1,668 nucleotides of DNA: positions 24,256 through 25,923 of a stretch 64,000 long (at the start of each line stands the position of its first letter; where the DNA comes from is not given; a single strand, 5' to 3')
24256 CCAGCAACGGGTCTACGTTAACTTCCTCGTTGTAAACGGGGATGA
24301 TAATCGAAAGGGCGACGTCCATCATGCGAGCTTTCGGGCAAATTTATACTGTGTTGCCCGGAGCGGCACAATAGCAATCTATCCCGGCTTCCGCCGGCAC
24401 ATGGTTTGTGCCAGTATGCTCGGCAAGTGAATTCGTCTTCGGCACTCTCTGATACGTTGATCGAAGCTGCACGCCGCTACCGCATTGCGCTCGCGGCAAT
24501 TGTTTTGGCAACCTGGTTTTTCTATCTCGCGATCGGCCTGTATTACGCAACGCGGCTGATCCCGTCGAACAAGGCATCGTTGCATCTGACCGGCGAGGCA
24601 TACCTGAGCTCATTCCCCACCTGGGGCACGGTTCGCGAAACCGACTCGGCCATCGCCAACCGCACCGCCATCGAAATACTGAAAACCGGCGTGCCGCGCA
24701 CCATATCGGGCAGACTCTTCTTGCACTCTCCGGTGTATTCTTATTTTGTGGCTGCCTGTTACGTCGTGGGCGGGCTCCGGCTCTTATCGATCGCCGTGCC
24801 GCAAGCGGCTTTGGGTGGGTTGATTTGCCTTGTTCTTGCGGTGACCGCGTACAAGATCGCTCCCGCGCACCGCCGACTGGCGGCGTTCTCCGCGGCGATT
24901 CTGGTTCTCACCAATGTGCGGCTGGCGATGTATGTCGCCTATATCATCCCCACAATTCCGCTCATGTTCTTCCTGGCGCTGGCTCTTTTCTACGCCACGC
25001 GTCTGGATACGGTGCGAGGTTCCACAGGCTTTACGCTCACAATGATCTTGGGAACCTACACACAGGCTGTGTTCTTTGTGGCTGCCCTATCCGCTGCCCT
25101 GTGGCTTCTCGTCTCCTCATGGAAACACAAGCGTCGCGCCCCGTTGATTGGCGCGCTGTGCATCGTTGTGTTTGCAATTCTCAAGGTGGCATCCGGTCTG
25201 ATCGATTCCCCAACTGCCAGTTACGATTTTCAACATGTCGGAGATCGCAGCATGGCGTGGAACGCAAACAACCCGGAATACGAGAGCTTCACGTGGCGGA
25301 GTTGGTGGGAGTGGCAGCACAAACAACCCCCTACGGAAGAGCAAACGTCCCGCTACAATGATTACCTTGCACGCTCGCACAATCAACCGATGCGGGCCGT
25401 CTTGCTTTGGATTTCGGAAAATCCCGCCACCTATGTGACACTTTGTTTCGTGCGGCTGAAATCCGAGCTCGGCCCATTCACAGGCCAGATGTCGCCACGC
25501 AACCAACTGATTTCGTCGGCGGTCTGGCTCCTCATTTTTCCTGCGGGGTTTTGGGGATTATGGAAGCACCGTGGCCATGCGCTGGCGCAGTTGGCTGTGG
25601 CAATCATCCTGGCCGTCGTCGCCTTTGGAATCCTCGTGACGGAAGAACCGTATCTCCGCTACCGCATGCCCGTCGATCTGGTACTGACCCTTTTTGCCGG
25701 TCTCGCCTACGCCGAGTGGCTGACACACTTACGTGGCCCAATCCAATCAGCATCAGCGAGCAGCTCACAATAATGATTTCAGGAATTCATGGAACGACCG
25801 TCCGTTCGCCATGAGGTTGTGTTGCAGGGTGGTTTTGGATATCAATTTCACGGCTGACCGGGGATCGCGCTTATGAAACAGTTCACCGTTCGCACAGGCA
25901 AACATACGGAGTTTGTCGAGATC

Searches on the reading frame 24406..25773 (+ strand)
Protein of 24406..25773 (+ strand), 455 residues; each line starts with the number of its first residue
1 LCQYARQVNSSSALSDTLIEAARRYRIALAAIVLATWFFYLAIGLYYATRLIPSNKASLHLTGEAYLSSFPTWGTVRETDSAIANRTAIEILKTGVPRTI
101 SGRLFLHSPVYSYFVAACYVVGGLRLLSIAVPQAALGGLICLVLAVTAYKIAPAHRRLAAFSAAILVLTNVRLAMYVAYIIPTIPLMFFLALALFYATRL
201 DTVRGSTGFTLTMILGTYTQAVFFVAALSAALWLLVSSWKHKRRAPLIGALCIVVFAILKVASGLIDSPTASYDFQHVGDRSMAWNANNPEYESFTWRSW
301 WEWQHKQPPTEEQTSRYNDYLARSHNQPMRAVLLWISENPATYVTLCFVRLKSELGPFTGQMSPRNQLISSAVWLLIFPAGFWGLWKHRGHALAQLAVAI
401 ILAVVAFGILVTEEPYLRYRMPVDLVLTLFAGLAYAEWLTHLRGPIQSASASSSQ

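Call 6: search_protein_families(library=pfam, proteins=[window:24406-25773:+], max_evalue=0.01)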
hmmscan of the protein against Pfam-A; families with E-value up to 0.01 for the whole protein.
window:24406-25773:+ (455 aa): 1 family
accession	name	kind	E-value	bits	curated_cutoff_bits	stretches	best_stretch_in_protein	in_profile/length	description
PF13231.12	PMT_2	-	0.008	16.8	26.1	1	107-257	2-155/160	Dolichyl-phosphate-mannose-protein mannosyltransferase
